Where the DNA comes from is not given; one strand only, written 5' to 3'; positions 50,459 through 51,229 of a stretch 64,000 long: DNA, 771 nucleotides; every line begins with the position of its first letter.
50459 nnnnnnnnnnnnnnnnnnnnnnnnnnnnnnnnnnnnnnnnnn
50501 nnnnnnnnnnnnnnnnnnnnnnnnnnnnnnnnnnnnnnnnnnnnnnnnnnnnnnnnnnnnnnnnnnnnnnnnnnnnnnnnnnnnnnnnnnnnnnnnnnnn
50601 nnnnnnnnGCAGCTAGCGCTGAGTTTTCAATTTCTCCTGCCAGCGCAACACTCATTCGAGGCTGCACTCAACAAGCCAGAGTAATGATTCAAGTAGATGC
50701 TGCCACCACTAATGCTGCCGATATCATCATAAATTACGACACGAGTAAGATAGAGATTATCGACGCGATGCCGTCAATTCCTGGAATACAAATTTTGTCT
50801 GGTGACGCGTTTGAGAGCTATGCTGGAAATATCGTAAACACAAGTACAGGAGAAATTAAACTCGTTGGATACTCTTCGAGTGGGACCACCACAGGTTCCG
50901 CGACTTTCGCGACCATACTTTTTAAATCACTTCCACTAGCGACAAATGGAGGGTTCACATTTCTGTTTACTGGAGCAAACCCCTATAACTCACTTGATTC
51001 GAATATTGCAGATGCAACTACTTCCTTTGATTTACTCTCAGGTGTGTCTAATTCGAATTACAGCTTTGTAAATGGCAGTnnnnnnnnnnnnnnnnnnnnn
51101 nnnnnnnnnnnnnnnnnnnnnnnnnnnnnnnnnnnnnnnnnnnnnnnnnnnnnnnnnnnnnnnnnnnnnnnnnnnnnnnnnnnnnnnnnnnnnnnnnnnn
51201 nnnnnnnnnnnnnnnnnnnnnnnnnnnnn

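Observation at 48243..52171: Surface-assembly cluster: sortase, substrate with non-canonical LPDSSG sorting signal, dockerin-repeat protein and cohesin-like protein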

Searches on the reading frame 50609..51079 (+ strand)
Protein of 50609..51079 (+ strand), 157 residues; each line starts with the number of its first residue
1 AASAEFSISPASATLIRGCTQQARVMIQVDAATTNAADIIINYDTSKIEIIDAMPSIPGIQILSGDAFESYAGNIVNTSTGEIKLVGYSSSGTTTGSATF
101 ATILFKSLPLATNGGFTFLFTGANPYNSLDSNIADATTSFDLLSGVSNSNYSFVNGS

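Call 11: search_solved_structures(query=A2, max_evalue=1, show_alignments=2)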
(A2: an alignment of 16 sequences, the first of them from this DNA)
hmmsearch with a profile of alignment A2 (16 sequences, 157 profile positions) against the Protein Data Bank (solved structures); distinct sequences matched with E-value up to 1: 6.
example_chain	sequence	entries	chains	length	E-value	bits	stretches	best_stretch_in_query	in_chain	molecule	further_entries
4ums_A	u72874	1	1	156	0.022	18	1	34-120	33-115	CELLULOSOMAL ANCHORING SCAFFOLDIN B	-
8g6u_A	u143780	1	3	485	0.16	15.1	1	15-76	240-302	CRF01_AE T/F100 HIV-1 gp120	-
8czz_A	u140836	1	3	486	0.16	15.1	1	15-76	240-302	CRF01_AE T/F100 HIV-1 gp120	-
6nqd_A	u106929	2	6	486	0.18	15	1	15-76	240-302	T/F100 Env gp120 | CRF-1_AE T/F100 Env gp120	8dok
1g1k_A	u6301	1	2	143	0.39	13.9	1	41-124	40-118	SCAFFOLDING PROTEIN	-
2vn5_A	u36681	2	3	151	0.39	13.9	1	41-124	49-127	SCAFFOLDING PROTEIN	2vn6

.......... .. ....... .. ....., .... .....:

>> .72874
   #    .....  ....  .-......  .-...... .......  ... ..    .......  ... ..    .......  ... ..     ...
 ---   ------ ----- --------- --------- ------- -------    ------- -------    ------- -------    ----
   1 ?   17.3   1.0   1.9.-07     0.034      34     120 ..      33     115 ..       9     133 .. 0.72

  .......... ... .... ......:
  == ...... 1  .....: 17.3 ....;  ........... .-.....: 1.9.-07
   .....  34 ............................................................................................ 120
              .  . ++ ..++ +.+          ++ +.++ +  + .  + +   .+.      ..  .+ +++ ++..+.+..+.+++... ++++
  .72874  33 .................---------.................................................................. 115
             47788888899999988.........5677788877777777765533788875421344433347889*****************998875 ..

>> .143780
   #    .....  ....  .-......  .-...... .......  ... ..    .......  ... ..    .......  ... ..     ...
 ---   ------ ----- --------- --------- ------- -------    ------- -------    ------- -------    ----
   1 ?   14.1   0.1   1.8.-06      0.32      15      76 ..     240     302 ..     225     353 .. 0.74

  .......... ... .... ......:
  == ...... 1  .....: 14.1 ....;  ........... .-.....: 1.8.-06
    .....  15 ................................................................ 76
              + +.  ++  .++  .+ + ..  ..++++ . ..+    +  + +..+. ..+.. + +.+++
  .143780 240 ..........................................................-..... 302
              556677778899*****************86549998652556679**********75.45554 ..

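Call 25: predict_structure(alignment_id=A2)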
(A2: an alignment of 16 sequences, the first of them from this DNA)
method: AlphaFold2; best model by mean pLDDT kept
length: 157 residues; sequences in the alignment: 16
mean_pLDDT: 79.3   pTM: 0.78
mean pLDDT of the five models: 79.3, 78.7, 77.4, 76.5, 72.7
residues with pLDDT >= 90: 40; 70-90: 84; 50-70: 19; < 50: 14
segments of 3 or more residues with pLDDT < 50: 124-137
pLDDT, mean of each block of 10 residues (from residue 1): 80 86 90 81 92 77 87 84 86 87 90 86 48 50 67 80
secondary structure, 60 per line:
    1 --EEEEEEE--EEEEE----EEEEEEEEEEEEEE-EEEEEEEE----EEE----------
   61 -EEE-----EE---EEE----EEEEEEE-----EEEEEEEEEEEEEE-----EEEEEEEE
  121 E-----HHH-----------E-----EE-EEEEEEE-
elements in order: E3-9 E12-16 E21-34 E36-43 E48-50 E62-64 E75-77 E82-88 E94-107 E113-121 E150-156

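Call 29: fold_search(model_id=the predicted structure, library=pdb)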
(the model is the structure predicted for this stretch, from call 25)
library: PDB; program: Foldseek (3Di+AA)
matches with E <= 10: 1972; with E <= 0.001: 55
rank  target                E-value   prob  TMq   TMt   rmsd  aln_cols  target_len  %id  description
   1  6kgf_C                1.8e-07  1.00  0.66  0.70   4.9       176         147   19  Crystal structure of CaDoc0917(R16D)-CaCohA2 complex at pH 8.2 (released 2020-07-08)
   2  1g1k_A                3.8e-07  1.00  0.68  0.73   3.4       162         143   18  COHESIN MODULE FROM THE CELLULOSOME OF CLOSTRIDIUM CELLULOLYTICUM (released 2000-11-22)
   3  2vn5_C                4.4e-07  1.00  0.63  0.66   5.8       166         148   20  The Clostridium cellulolyticum dockerin displays a dual binding mode for its cohesin partner (released 2008-05-20)
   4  2xdh                  7.6e-07  1.00  0.65  0.73   3.9       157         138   18  Non-cellulosomal cohesin from the hyperthermophilic archaeon Archaeoglobus fulgidus (released 2010-05-26)
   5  2vn5_A                8.4e-07  1.00  0.68  0.74   3.4       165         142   19  The Clostridium cellulolyticum dockerin displays a dual binding mode for its cohesin partner (released 2008-05-20)
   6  6kgd_A                8.4e-07  1.00  0.67  0.72   4.9       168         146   19  Crystal structure of CaDoc0917(R49D)-CaCohA2 complex at pH 8.0 (released 2020-07-08)
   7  2vn6_A                1.5e-06  1.00  0.66  0.69   3.7       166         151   19  The Clostridium cellulolyticum dockerin displays a dual binding mode for its cohesin partner (released 2008-05-13)
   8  6kgc_A                2.2e-06  1.00  0.67  0.72   3.1       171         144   19  Crystal structure of CaDoc0917(R49D)-CaCohA2 complex at pH 5.4 (released 2020-07-08)
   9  5m0y_A                2.3e-06  1.00  0.51  0.47   6.9       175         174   18  Crystal Structure of the CohScaA-XDocCipB type II complex from Clostridium thermocellum at 1.5Angstrom resolution (released 2017-09-06)
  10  3ghp_A                2.5e-06  1.00  0.60  0.51   6.5       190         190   15  Structure of the second type II cohesin module from the adaptor ScaA scaffoldin of Acetivibrio cellulolyticus (includi (released 2009-06-23)
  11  6kgf_A                2.9e-06  1.00  0.67  0.72   5.1       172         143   19  Crystal structure of CaDoc0917(R16D)-CaCohA2 complex at pH 8.2 (released 2020-07-08)
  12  4fl4_B                2.9e-06  1.00  0.53  0.51   7.5       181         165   15  Scaffoldin conformation and dynamics revealed by a ternary complex from the Clostridium thermocellum cellulosome (released 2012-06-27)
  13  6kge_A                3.8e-06  1.00  0.65  0.72   5.2       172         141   19  Crystal structure of CaDoc0917(R16D)-CaCohA2 complex at pH 5.5 (released 2020-07-08)
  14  4wi0_A                4.2e-06  1.00  0.50  0.47   5.2       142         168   12  Crystal structure of Coh3ScaB-XDoc_M2ScaA complex: A C-terminal interface mutant of type II Cohesin-X-Dockerin complex (released 2015-10-07)
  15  4u3s_A                8.8e-06  1.00  0.54  0.51   4.3       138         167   18  Crystal structure of Coh3ScaB-XDoc_M1ScaA complex: A N-terminal interface mutant of type II Cohesin-X-Dockerin complex (released 2015-07-29)
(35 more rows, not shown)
